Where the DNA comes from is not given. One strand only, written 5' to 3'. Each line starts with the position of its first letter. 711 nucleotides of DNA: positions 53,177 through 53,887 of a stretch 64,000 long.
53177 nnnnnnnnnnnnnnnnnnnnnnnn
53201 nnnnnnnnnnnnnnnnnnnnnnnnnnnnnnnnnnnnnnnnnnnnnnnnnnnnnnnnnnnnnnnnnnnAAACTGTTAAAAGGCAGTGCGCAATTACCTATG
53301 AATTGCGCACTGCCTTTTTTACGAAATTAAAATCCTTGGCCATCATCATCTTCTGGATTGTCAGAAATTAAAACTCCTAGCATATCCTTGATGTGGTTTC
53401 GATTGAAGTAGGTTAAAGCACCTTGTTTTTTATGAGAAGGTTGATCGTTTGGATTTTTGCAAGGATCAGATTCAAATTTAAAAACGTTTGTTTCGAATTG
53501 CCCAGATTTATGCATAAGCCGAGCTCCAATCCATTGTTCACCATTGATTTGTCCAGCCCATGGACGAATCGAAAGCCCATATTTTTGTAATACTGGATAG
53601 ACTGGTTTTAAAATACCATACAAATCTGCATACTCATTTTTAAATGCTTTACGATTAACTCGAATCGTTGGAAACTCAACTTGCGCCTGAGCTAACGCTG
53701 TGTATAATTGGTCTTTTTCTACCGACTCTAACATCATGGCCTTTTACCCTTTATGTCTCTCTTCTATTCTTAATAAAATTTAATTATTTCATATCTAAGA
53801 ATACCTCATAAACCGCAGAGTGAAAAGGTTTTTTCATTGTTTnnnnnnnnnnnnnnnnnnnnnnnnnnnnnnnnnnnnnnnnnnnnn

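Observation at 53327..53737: Lone ERF single-strand-annealing gene capping the cassette array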

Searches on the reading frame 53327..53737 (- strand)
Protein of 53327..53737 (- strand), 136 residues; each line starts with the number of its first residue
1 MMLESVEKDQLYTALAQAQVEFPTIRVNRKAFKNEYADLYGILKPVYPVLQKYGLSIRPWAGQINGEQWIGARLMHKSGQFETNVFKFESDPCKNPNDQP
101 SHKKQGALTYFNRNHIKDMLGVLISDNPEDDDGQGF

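Call 3: search_protein_families(library=pfam, proteins=[window:53327-53737:-], max_evalue=1)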
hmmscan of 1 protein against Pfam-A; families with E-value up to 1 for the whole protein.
window:53327-53737:- (136 aa): 1 family
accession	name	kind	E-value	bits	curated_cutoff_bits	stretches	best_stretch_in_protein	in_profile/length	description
PF04404.17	ERF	-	6.8e-06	26.6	25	1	12-124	2-119/153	ERF superfamily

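Call 4: search_protein_families(library=phrogs, proteins=[window:53327-53737:-], max_evalue=1)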
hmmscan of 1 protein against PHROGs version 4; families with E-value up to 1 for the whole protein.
window:53327-53737:- (136 aa): 3 families
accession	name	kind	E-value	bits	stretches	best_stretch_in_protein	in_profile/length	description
phrog_2324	-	DNA, RNA and nucleotide metabolism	1.5e-18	68.1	1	1-134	1-129/193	Erf-like ssDNA annealing protein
phrog_155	-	DNA, RNA and nucleotide metabolism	5.4e-10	40.3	1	2-90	59-157/308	Erf-like ssDNA annealing protein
phrog_34817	-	unknown function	6.6e-06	26.6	1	14-133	15-134/291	-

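Call 9: find_homologous_proteins(query=window:53327-53737:-)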
Query window:53327-53737:- (136 aa): 75 proteins with E <= 0.001 among 76 candidates.
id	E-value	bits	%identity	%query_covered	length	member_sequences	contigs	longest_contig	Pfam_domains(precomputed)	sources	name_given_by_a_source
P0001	1.1e-80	286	92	99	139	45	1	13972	PF04404.18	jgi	-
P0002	2.7e-80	285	90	100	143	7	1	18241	-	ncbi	-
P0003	7.5e-80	283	92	99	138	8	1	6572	PF04404.18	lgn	-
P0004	9.4e-79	280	90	99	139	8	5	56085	PF04404.18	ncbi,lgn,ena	-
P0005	1.7e-78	279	89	100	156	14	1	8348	PF04404.18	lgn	-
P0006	2.2e-78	279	88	99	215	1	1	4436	PF04404.18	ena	-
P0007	1.6e-77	276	90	99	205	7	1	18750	PF04404.18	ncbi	-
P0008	2.9e-77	275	90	99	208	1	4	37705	PF04404.18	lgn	-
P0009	4.4e-77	274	90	99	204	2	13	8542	PF04404.18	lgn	-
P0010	8.1e-77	274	91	99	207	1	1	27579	PF04404.18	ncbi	-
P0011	1.1e-76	273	89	99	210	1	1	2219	PF04404.18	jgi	-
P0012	1.8e-76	272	89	99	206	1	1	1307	PF04404.18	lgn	-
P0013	2.4e-76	272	86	99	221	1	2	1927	PF04404.18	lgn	-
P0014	3.4e-76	272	87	99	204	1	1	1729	PF04404.18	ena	-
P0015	4.0e-76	271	90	99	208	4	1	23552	PF04404.18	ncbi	-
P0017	4.9e-76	271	87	100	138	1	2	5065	PF04404.18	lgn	-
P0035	3.7e-72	258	82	99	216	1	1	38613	PF04404.18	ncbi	-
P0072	2.5e-40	155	56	92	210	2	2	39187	PF04404.18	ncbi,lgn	-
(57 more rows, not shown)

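Call 12: find_encoding_contigs(protein=P0004, flank=10000, max_places=5)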
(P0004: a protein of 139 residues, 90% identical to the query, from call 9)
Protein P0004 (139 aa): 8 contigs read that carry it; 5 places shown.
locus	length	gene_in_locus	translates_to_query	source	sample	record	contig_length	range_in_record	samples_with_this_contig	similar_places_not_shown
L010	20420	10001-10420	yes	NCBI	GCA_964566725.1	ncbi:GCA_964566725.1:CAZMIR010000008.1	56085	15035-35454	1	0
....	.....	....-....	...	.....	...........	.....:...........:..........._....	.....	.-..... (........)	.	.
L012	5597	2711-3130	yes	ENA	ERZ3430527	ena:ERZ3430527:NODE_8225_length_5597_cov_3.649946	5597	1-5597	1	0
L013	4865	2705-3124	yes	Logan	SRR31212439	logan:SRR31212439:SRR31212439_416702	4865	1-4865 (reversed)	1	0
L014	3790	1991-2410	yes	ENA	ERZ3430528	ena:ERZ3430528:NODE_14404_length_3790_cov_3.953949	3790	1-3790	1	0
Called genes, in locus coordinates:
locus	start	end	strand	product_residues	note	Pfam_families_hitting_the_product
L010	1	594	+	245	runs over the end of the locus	PF04085:MreC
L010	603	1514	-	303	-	PF01343:Peptidase_S49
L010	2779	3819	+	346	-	PF13857:Ank_5 (faint), PF00023:Ank (faint), PF13606:Ank_3 (faint), PF12796:Ank_2, PF13637:Ank_4 (weak)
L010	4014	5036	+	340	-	PF12705:PDDEXK_1 (weak)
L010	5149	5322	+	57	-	-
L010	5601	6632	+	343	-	PF00326:Peptidase_S9 (faint), PF02129:Peptidase_S15, PF00561:Abhydrolase_1, PF12697:Abhydrolase_6, PF12146:Hydrolase_4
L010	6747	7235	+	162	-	-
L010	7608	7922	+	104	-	-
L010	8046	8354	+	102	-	-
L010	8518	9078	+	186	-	-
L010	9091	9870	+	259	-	-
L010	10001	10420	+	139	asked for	PF04404:ERF (weak)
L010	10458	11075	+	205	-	PF12796:Ank_2 (weak)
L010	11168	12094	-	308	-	-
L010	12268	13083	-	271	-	PF00856:SET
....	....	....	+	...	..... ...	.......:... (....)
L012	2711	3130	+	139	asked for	PF04404:ERF (weak)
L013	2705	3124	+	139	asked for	PF04404:ERF (weak)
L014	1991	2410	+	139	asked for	PF04404:ERF (weak)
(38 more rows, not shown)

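Call 13: find_encoding_contigs(protein=P0035, flank=10000, max_places=3)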
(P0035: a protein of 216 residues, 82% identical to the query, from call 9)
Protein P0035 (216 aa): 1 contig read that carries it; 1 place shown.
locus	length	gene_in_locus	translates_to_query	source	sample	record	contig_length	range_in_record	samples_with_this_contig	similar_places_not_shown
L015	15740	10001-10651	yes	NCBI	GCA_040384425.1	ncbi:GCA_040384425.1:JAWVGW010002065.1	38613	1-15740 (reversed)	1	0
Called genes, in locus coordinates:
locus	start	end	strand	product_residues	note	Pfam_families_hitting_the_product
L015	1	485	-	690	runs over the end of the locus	PF16510:P22_portal, PF23899:SU10_portal (faint)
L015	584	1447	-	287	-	-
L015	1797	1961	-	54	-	-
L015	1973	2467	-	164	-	-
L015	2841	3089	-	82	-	-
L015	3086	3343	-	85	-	-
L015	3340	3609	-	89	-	-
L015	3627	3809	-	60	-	-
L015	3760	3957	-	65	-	-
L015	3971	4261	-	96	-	-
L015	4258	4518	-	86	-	-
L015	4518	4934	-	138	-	-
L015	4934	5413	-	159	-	-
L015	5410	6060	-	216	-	-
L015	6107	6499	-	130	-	PF05866:RusA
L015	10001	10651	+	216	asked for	PF04404:ERF (weak)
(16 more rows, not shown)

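Call 21: find_encoding_contigs(protein=P0010, flank=10000, max_places=2)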
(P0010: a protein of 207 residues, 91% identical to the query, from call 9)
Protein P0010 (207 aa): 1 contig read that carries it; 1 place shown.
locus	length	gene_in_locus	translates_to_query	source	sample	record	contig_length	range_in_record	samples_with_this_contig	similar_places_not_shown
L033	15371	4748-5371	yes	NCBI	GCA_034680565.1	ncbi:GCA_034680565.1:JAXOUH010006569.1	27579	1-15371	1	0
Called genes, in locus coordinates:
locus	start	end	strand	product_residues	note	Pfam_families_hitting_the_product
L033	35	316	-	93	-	-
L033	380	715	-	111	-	-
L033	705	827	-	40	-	-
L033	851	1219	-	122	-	-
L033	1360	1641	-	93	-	-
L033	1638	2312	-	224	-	-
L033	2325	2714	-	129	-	PF05866:RusA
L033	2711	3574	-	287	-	-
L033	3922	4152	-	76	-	-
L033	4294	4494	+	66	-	-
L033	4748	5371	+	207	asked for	PF04404:ERF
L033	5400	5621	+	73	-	-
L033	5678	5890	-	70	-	-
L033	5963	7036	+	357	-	-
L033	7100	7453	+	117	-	-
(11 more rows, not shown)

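Call 22: find_encoding_contigs(protein=P0002, flank=10000, max_places=3)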
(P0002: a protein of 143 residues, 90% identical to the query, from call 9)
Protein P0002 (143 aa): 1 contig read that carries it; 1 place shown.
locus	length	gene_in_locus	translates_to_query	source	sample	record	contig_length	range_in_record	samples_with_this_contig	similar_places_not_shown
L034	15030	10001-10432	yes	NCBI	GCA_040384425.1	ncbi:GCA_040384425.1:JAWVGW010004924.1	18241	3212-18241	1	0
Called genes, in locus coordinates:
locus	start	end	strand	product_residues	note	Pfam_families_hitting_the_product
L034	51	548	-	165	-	-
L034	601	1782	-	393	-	PF13857:Ank_5 (faint), PF00023:Ank (faint), PF13637:Ank_4 (faint), PF12796:Ank_2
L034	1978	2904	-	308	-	-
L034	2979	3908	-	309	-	PF00702:Hydrolase, PF13419:HAD_2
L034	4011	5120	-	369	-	PF01098:FTSW_RODA_SPOVE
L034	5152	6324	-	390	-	PF00375:SDF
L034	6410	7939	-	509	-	PF00232:Glyco_hydro_1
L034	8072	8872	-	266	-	-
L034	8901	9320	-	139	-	PF00383:dCMP_cyt_deam_1, PF08211:dCMP_cyt_deam_2 (weak)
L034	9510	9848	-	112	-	-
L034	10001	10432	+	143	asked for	-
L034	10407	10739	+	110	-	-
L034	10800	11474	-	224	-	-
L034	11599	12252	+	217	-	-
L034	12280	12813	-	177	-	-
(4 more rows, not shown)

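Call 23: find_encoding_contigs(protein=P0001, flank=10000, max_places=3)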
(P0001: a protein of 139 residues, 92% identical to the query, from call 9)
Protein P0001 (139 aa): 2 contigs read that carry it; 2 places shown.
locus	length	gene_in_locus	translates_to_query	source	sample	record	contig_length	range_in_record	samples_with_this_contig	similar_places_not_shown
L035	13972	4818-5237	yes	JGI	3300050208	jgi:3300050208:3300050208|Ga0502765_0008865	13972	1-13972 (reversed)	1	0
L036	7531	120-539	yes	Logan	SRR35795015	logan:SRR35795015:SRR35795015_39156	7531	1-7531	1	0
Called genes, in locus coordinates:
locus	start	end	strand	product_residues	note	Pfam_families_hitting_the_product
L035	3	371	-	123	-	?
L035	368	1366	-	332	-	PF01882:DUF58 (weak), PF00092:VWA, PF13519:VWA_2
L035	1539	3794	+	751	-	PF01751:Toprim, PF01131:Topoisom_bac, PF01396:Zn_ribbon_Top1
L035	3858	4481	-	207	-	-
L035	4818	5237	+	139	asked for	PF04404:ERF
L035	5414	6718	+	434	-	PF03553:Na_H_antiporter, PF03606:DcuC (weak), PF03553:Na_H_antiporter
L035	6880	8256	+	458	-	PF03219:TLC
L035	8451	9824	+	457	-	PF03219:TLC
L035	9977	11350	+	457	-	PF03219:TLC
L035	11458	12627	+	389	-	-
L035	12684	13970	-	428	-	?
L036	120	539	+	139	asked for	PF04404:ERF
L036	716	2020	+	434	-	PF03553:Na_H_antiporter, PF03606:DcuC (weak), PF03553:Na_H_antiporter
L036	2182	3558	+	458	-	PF03219:TLC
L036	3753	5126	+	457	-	PF03219:TLC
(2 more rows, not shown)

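Call 24: find_related_loci(query=window:53327-53737:-, collection=genome_contigs, flank=10000)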
Query window:53327-53737:- (136 aa) in genome_contigs; peptide patterns used: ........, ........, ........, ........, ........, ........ (x = any residue, [..] = any of these).
37 stretches matched a pattern, but none encodes a relative of the query by tblastn (E <= 1e-3).

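Call 25: find_related_loci(query=window:53327-53737:-, collection=viral_contigs, flank=10000)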
Query window:53327-53737:- (136 aa) in viral_contigs; peptide patterns used: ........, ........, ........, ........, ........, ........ (x = any residue, [..] = any of these).
9 stretches matched a pattern; 7 encode a relative of the query (tblastn E <= 1e-3); 7 distinct loci.
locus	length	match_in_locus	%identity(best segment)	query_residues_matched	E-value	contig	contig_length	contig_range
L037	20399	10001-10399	91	3-135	1e-83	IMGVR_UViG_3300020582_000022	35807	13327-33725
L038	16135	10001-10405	87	1-135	2e-83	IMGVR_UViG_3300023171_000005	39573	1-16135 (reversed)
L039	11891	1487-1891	86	1-135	1e-80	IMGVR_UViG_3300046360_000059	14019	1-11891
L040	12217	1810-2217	83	1-136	2e-79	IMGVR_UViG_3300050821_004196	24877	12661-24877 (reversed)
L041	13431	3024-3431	83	1-136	2e-79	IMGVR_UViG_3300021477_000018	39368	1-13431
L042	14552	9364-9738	90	1-125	3e-78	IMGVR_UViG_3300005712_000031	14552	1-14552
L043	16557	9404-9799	80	3-134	2e-74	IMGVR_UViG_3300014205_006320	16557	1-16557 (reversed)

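Call 38: find_encoding_contigs(protein=P0003, flank=6000, max_places=3)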
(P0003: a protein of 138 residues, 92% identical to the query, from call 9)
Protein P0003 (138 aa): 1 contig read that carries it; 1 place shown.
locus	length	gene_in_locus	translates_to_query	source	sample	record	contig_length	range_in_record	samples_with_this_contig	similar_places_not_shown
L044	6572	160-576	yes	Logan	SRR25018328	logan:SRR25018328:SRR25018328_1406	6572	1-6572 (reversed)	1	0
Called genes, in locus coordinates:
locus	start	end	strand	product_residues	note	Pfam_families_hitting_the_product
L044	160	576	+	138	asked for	PF04404:ERF (weak)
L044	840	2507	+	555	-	PF00089:Trypsin, PF13365:Trypsin_2, PF00595:PDZ (faint), PF17820:PDZ_6 (faint), PF13180:PDZ_2 (weak), PF17815:PDZ_3 (weak)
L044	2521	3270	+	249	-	PF01479:S4, PF01728:FtsJ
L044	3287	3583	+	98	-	PF22600:MTPAP-like_central (weak), PF01909:NTP_transf_2, PF18765:Polbeta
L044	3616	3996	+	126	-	PF08780:NTase_sub_bind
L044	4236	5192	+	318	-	-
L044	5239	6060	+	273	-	-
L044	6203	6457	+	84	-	-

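Call 39: find_encoding_contigs(protein=P0005, flank=6000, max_places=3)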
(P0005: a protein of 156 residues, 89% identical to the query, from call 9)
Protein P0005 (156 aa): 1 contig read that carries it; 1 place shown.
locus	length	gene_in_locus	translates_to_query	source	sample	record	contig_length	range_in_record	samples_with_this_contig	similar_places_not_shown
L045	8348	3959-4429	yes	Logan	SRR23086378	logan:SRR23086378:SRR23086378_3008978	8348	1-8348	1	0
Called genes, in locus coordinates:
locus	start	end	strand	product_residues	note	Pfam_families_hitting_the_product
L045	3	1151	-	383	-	?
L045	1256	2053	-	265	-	-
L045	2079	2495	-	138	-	PF00383:dCMP_cyt_deam_1, PF08211:dCMP_cyt_deam_2 (faint)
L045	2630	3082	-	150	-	PF00553:CBM_2 (weak)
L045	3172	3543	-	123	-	-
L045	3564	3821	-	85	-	-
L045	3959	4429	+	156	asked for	PF04404:ERF (weak)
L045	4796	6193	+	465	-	-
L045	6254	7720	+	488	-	PF00149:Metallophos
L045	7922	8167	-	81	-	-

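Call 40: find_encoding_contigs(protein=P0017, flank=6000, max_places=3)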
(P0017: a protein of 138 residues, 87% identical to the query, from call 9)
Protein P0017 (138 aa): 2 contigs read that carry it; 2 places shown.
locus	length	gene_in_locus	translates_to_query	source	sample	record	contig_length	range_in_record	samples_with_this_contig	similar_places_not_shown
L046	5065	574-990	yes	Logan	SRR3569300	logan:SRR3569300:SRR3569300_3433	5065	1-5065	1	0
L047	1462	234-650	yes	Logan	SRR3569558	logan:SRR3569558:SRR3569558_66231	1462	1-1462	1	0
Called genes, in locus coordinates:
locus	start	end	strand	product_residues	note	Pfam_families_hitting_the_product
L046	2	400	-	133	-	?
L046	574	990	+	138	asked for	PF04404:ERF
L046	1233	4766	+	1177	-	PF26921:DUF8276, PF12419:DUF3670, PF00176:SNF2-rel_dom, PF00271:Helicase_C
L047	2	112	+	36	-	?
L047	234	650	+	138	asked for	PF04404:ERF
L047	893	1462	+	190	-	?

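Call 46: search_solved_structures(query=window:53327-53737:-, max_evalue=10)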
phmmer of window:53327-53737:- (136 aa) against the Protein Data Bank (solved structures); distinct sequences matched with E-value up to 10: 71 (the best 60 are shown).
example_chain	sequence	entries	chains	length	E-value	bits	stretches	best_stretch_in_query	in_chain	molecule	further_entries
9y6u_IA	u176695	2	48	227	0.44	13.6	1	7-95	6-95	Gp77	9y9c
1xwt_A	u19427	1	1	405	0.48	13.5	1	65-110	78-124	endo-1,4-beta-xylanase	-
1xw2_A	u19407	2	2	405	0.48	13.5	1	65-110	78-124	Endo-1,4-beta-Xylanase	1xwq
1h12_A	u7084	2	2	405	0.48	13.5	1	65-110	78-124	ENDO-1,4-BETA-XYLANASE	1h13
1h14_A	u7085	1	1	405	0.57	13.3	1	65-110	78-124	ENDO-1,4-BETA-XYLANASE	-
2a8z_A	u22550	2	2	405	0.6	13.2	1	65-110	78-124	endo-1,4-beta-xylanase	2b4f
4kha_B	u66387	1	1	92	0.82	12.8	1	13-49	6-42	Histone H2A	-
6fq5_C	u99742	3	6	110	0.98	12.5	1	13-49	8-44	Histone H2A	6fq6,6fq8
8ol1_G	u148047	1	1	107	0.99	12.5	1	13-49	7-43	Histone H2A type 1-J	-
8ol1_C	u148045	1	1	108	1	12.5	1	13-49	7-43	Histone H2A type 1-H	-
6iy2_C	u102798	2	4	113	1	12.5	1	13-49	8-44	Histone H2A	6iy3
9f0o_C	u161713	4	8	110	1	12.4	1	13-49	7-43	Histone H2A type 1 | Histone H2A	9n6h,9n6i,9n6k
1aoi_C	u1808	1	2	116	1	12.4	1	13-49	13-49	HISTONE H2A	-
6r1t_C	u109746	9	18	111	1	12.4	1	13-49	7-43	Histone H2A | Histone H2A type 1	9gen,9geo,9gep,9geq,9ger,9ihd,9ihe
10yf_C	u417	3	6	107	1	12.4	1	13-49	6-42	Histone H2A type 1-H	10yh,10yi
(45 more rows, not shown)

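Call 49: search_dna_similar(query=P0010, collection=phages, mode=protein, max_evalue=0.001, max_rows=15)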
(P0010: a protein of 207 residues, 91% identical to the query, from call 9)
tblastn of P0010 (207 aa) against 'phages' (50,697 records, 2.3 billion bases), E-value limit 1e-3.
Records with a match: 84; places in all: 84; records where one place covers at least 80% of the query: 10.
Best place of each record, by identity: <60% 84.
By first word of the organism name: Mycobacterium 32; Vibrio 12; Bacillus 5; Leptolyngbya 3; Microbacterium 3; Pseudomonas 2; Edwardsiella 2; Geobacillus 2; Flavobacterium 2; Pseudoalteromonas 2; and 13 more.
By host as written in the record: Mycobacterium smegmatis mc2 155 22; Vibrio breoganii 10; - 6; Mycobacterium smegmatis mc#155 3; Microbacterium paraoxydans NRRL B-14843 3; Pseudomonas aeruginosa 2; Mycobacterium sp. 2; Geobacillus thermodenitrificans 2; and 25 more.
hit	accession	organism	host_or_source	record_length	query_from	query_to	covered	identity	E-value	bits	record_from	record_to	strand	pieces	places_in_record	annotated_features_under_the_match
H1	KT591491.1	Mycobacterium phage Bricole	Mycobacterium smegmatis mc2 155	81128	11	204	94%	29.4%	1e-6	54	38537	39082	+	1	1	ERF family ssDNA binding protein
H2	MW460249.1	Pseudomonas phage Itty13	Pseudomonas aeruginosa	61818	11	196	90%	27.8%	6e-5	49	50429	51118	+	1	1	hypothetical protein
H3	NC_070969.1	Pseudomonas phage Itty13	Pseudomonas aeruginosa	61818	11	196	90%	27.8%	6e-5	49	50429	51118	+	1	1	hypothetical protein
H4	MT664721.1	Escherichia phage vB_EcoM_APEC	Escherichia coli APEC O78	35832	2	188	90%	25.9%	8e-6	51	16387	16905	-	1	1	hypothetical protein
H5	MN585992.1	Mycobacterium phage MaryV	Mycobacterium smegmatis mc2 155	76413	1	171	83%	28.2%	3e-4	47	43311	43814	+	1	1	64: ERF family ssDNA binding protein | 63: hypothetical protein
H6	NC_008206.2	Mycobacterium phage Wildcat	Mycobacterium sp.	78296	1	171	83%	28.2%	3e-4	47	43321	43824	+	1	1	64: Erf-like ssDNA annealing protein | 63: hypothetical protein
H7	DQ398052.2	Mycobacterium phage Wildcat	Mycobacterium sp.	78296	1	171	83%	28.2%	3e-4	47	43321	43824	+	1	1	64: hypothetical protein | 63: hypothetical protein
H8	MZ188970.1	Phage CBW1004C-Prop1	-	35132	10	198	91%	25.1%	5e-4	46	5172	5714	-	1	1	ERF family protein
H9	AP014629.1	Edwardsiella phage GF-2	-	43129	4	196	93%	24.5%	5e-8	58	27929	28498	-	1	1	putative recombination protein | hypothetical protein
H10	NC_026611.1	Edwardsiella phage GF-2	-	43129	4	196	93%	24.5%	5e-8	58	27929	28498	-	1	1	Erf-like ssDNA annealing protein | hypothetical protein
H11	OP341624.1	Geobacillus phage vB_GthS_NIIg9.7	Geobacillus thermodenitrificans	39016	11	161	73%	29.9%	6e-7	55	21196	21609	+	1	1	ERF family protein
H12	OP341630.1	Geobacillus phage vB_GthS_PT9.1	Geobacillus thermodenitrificans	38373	11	161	73%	29.9%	1e-6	54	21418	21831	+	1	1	ERF family protein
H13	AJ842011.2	Flavobacterium phage 11b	Flavobacterium sp.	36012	10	172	79%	27.5%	6e-4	46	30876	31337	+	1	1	erf: essential recombination protein | erf: ERF; Region: ERF superfamily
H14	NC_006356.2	Flavobacterium phage 11b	Flavobacterium sp.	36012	10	172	79%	27.5%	6e-4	46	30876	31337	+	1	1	erf: Erf-like ssDNA annealing protein | erf: ERF; Region: ERF superfamily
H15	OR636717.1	Shewanella phage ZP9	Shewanella xiamenensis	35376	6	161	75%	28.6%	3e-5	50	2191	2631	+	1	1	hypothetical protein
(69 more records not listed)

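Call 63: predict_structure(alignment_id=A1)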
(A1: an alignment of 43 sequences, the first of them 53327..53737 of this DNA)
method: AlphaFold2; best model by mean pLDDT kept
length: 136 residues; sequences in the alignment: 43
mean_pLDDT: 84.0   pTM: 0.76
mean pLDDT of the five models: 84.0, 83.6, 83.4, 82.7, 80.4
residues with pLDDT >= 90: 72; 70-90: 38; 50-70: 13; < 50: 13
segments of 3 or more residues with pLDDT < 50: 28-33, 133-136
pLDDT, mean of each block of 10 residues (from residue 1): 90 96 67 58 90 97 94 97 94 90 87 89 67 43
secondary structure, 60 per line:
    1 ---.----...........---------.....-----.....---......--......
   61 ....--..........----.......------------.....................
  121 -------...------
elements in order: H9-19 H29-33 H39-43 H47-52 E55-64 E67-76 E81-87 H100-120

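Call 66: fold_search(model_id=the predicted structure, library=pdb)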
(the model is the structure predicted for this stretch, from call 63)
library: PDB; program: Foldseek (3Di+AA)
matches with E <= 10: 1227; with E <= 0.001: 1
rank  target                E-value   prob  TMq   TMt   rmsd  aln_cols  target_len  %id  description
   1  9y6u_IA               1.8e-05  1.00  0.61  0.66   5.2       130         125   25  Cryo-EM Structure of Gp77 within the In Vitro Reconstituted RAZR:GP77 Complex (released 2025-12-24)
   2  8rj3_H                1.0e-02  0.92  0.31  0.37  11.7        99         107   13  Human RAD52 open ring conformation (released 2024-04-24)
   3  7u65_G                1.7e-02  0.77  0.25  0.36  12.4       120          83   12  Structure of E. coli dGTPase bound to T7 bacteriophage protein Gp1.2 (released 2022-08-31)
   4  7u66_G                1.7e-02  0.75  0.27  0.36   7.7        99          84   15  Structure of E. coli dGTPase bound to T7 bacteriophage protein Gp1.2 and dGTP (released 2022-08-31)
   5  8rj3_G                2.3e-02  0.66  0.30  0.33  11.2       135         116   14  Human RAD52 open ring conformation (released 2024-04-24)
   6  8rj3_F                2.8e-02  0.84  0.38  0.41   9.7       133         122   12  Human RAD52 open ring conformation (released 2024-04-24)
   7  9kby_A                4.1e-02  0.72  0.31  0.09   6.5       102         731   15  Cryo-EM structure of DCL4-Hairpin RNA complex (released 2026-02-18)
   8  8rj3_A                4.1e-02  0.66  0.24  0.34   8.2        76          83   16  Human RAD52 open ring conformation (released 2024-04-24)
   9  8rjw_F                4.1e-02  0.60  0.31  0.27  11.0       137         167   12  Human RAD52 open ring - ssDNA complex (released 2024-04-24)
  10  8rjw_H                5.6e-02  0.80  0.38  0.43   8.5       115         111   14  Human RAD52 open ring - ssDNA complex (released 2024-04-24)
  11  5iv5_BD               5.6e-02  0.35  0.24  0.25   8.8        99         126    9  Cryo-electron microscopy structure of the hexagonal pre-attachment T4 baseplate-tail tube complex (released 2016-05-18)
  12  4y0t_A                5.6e-02  0.14  0.17  0.12  12.9       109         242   19  Crystal structure of apo form of OXA-58, a Carbapenem hydrolyzing Class D beta-lactamase from Acinetobacter baumanii ( (released 2016-01-13)
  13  9r2r_A                5.6e-02  0.13  0.15  0.15  13.2       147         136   14  De novo designed M7 protein fold (released 2025-05-14)
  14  4oh0                  6.3e-02  0.18  0.19  0.13   9.8        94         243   16  Crystal structure of OXA-58 carbapenemase (released 2014-02-26)
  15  8rj3_C                7.1e-02  0.63  0.37  0.40   9.7       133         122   14  Human RAD52 open ring conformation (released 2024-04-24)
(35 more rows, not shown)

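Call 70: list_cluster_members(proteins=[P0002, P0004, P0001, P0010, P0015])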
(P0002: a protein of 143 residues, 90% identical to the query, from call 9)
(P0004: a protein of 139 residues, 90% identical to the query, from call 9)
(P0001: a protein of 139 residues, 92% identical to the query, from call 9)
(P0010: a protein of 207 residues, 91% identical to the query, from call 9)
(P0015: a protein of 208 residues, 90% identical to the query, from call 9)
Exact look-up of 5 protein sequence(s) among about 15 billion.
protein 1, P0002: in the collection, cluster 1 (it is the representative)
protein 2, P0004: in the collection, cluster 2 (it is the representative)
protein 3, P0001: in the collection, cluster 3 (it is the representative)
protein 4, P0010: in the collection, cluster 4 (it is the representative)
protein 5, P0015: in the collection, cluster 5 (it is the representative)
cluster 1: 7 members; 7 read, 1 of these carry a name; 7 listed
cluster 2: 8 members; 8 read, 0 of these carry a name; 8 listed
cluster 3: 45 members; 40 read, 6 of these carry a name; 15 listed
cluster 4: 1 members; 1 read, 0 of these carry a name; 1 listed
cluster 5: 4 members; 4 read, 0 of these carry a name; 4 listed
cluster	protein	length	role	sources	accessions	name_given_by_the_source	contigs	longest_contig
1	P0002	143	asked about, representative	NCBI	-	-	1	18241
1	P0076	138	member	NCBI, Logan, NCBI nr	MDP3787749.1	MAG: hypothetical protein Q8Q60_00350 [Candidatus Chromulinivorax sp.] | hypothetical protein [Candidatus Chromulinivorax sp.]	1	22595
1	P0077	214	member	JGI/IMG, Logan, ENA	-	-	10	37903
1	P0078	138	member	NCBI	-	-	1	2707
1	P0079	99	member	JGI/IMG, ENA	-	-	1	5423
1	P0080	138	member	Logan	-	-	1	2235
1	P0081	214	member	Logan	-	-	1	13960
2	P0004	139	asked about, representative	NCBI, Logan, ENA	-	-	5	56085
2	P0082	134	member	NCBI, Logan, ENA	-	-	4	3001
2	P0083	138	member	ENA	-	-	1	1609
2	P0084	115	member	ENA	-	-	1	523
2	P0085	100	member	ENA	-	-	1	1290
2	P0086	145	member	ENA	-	-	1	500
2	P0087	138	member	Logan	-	-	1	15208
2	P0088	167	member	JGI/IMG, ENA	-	-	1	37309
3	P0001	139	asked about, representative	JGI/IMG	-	-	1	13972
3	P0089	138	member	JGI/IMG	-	hypothetical protein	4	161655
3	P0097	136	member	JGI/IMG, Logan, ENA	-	-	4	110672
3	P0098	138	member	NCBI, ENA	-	-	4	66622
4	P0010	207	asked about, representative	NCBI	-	-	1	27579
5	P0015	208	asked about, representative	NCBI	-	-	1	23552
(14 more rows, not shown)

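Call 71: find_encoding_contigs(protein=P0097, flank=10000, max_places=4)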
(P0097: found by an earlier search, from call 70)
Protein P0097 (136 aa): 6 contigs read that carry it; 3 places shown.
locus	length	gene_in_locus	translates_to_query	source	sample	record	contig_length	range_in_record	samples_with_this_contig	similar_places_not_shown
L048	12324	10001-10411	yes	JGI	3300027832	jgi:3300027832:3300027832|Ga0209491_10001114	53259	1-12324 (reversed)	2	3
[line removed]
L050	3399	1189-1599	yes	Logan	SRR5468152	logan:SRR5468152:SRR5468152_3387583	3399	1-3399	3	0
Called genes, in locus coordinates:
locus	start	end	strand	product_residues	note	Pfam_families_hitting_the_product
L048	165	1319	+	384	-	PF17164:DUF5122 (weak)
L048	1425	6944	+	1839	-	PF17164:DUF5122 (faint)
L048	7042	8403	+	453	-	-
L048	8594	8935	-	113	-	PF01609:DDE_Tnp_1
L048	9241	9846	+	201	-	-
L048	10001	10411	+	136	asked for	PF04404:ERF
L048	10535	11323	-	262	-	-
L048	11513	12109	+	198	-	PF04073:tRNA_edit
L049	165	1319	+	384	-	PF17164:DUF5122 (weak)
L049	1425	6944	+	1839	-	PF17164:DUF5122 (faint)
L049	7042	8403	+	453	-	-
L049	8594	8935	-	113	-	PF01609:DDE_Tnp_1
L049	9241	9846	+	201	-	-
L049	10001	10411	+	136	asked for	PF04404:ERF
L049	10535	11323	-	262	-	-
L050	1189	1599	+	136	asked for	PF04404:ERF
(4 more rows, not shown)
